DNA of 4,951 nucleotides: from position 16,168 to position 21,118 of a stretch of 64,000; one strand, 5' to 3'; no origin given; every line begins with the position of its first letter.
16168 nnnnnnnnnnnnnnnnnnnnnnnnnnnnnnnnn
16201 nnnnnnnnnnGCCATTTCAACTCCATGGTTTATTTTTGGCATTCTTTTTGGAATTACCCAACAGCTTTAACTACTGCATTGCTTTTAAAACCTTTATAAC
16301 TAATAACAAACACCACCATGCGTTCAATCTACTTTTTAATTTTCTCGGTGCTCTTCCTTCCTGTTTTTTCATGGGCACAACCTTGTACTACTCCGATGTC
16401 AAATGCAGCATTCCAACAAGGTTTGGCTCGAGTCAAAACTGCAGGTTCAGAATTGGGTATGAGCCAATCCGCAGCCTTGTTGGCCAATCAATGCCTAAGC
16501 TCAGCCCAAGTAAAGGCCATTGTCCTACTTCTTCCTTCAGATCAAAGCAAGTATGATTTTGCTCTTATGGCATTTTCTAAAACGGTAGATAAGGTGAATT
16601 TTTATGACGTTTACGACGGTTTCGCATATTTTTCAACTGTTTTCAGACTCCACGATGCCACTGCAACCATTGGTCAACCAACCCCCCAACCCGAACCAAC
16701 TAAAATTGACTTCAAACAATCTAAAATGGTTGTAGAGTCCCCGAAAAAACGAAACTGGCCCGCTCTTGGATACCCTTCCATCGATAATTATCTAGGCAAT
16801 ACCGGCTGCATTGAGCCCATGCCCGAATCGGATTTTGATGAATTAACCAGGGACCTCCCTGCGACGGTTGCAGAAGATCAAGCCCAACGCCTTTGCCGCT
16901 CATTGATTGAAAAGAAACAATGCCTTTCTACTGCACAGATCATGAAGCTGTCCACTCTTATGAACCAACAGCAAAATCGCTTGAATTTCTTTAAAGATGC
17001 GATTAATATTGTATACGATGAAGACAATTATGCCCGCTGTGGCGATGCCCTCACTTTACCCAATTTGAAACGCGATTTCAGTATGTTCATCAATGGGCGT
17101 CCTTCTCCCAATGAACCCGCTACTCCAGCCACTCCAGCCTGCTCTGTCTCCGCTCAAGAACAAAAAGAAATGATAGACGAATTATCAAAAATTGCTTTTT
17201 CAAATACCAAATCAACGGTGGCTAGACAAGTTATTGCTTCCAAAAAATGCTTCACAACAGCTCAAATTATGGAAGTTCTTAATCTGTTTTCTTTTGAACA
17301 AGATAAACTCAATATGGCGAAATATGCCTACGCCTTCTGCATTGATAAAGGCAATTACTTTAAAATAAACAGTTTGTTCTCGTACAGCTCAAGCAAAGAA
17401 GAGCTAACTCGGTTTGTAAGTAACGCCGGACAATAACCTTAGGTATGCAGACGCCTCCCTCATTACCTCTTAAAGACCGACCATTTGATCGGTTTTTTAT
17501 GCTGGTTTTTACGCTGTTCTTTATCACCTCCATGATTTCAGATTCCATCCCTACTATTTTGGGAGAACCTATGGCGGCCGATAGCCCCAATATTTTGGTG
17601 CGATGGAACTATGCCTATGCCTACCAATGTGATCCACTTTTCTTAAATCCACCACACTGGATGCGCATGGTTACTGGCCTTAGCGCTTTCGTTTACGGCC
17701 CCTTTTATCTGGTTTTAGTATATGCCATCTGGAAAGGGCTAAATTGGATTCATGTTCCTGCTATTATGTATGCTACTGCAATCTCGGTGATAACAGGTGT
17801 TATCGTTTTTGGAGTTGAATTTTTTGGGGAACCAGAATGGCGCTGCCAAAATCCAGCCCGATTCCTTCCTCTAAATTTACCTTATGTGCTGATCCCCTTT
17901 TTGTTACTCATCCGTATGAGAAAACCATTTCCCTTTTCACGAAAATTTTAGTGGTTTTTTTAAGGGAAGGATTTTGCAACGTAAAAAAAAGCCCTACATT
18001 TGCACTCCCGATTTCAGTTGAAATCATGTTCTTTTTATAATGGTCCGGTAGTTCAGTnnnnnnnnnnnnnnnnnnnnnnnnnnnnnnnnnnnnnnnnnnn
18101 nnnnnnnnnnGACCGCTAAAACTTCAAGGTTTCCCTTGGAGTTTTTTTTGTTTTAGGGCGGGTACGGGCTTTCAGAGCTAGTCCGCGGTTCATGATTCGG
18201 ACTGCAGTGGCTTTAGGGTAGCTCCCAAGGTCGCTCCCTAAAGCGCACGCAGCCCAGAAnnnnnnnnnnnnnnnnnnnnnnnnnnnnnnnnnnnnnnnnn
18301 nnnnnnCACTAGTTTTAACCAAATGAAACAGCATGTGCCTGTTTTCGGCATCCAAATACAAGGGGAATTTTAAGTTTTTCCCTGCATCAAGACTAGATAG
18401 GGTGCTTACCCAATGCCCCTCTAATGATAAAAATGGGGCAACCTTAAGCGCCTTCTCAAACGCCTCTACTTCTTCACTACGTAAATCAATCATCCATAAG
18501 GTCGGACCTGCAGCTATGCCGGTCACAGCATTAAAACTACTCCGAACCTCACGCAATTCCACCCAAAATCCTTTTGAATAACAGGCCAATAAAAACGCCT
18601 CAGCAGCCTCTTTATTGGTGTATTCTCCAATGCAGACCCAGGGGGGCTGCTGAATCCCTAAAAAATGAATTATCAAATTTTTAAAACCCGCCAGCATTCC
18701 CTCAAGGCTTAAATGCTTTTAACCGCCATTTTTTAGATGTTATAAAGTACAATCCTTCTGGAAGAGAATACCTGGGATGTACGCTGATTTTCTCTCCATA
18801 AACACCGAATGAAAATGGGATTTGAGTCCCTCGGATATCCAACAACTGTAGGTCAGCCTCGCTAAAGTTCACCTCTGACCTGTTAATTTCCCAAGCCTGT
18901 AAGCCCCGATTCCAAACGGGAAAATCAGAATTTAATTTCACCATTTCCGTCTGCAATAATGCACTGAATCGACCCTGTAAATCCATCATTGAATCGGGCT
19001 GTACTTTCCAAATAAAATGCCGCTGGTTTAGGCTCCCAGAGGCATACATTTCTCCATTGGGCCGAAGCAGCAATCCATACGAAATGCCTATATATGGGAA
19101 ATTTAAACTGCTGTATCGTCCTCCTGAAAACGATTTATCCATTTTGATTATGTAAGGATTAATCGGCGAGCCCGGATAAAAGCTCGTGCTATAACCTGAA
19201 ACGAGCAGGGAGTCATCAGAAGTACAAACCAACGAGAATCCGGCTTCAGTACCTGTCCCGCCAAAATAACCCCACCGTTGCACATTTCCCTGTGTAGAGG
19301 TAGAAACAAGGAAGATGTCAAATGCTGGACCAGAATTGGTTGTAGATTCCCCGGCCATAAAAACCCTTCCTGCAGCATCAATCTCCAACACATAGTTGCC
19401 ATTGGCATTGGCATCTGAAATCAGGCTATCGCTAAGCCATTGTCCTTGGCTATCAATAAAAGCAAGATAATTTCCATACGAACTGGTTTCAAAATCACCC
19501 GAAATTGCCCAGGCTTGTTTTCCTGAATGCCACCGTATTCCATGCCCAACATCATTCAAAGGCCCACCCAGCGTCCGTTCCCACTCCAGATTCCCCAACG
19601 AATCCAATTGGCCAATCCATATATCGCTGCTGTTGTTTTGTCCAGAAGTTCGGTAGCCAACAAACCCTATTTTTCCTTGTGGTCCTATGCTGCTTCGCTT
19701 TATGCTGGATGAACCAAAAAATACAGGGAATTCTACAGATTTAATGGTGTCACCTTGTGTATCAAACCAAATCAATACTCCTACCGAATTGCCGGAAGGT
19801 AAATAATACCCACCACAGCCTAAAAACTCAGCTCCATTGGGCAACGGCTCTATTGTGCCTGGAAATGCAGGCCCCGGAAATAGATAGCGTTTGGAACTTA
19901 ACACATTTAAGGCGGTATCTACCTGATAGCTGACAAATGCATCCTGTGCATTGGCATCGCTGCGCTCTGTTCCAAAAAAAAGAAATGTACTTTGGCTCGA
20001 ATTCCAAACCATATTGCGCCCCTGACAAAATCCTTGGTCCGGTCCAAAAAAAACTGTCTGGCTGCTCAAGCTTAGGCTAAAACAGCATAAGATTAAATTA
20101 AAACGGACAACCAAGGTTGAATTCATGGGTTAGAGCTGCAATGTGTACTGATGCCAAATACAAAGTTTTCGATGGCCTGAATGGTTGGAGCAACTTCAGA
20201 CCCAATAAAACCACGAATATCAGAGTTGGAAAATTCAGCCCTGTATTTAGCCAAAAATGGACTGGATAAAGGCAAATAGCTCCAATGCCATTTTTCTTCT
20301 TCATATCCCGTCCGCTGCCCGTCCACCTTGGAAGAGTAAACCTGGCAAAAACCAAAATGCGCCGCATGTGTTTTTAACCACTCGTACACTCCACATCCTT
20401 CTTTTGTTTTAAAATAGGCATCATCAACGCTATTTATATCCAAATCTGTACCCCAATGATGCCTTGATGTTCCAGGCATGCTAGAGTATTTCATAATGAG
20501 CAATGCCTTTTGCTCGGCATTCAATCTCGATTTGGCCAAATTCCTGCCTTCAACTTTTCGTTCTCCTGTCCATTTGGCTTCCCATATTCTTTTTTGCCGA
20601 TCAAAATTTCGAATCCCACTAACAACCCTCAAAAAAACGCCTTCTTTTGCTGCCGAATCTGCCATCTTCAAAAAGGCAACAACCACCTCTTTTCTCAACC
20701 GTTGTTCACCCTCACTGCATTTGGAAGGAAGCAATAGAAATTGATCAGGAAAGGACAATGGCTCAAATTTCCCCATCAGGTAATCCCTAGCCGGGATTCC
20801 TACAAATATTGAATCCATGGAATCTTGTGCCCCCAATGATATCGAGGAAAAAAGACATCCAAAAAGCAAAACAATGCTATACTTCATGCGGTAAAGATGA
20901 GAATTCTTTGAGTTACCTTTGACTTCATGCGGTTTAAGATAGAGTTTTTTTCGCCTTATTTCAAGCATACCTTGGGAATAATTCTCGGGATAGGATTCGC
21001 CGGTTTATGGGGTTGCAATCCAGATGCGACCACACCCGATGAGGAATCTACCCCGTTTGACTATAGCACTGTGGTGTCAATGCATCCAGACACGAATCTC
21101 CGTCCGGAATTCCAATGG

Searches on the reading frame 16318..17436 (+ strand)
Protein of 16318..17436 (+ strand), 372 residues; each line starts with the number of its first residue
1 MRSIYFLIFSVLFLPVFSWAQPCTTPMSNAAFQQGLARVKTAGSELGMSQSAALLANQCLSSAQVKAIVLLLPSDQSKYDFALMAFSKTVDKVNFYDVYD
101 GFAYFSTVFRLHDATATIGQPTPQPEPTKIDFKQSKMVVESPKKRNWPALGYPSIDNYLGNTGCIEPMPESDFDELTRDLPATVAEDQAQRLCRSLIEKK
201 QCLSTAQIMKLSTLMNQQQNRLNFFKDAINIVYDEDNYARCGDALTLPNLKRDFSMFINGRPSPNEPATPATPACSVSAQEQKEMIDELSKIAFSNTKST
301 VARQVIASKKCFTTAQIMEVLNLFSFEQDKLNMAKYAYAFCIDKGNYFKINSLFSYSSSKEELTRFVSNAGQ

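Call 21: search_protein_families(library=pfam, proteins=[window:16318-17436:+])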
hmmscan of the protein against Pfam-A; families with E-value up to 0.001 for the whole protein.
window:16318-17436:+ (372 aa): 1 family
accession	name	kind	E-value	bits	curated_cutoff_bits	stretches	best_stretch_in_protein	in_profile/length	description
PF14771.11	DUF4476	-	1.1e-35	122.2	22.5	3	278-366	3-90/91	Domain of unknown function (DUF4476)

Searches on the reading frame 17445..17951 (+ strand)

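Call 21: search_protein_families(library=pfam, proteins=[window:17445-17951:+])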
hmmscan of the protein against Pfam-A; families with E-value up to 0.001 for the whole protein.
window:17445-17951:+ (168 aa): 1 family
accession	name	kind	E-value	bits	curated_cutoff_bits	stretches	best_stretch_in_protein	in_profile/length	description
PF05241.17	EBP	-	1.1e-16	61.6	25.7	1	55-158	8-113/113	EXPERA (EXPanded EBP superfamily)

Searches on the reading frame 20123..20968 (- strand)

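Call 63: search_protein_families(library=pfam, proteins=[window:20123-20968:-], max_evalue=0.00001)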
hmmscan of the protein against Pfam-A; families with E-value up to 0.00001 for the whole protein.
window:20123-20968:- (281 aa): 1 family
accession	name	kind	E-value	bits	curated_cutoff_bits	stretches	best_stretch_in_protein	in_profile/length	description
PF02557.22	VanY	-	1.2e-31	109.7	25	1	89-233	2-131/132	D-alanyl-D-alanine carboxypeptidase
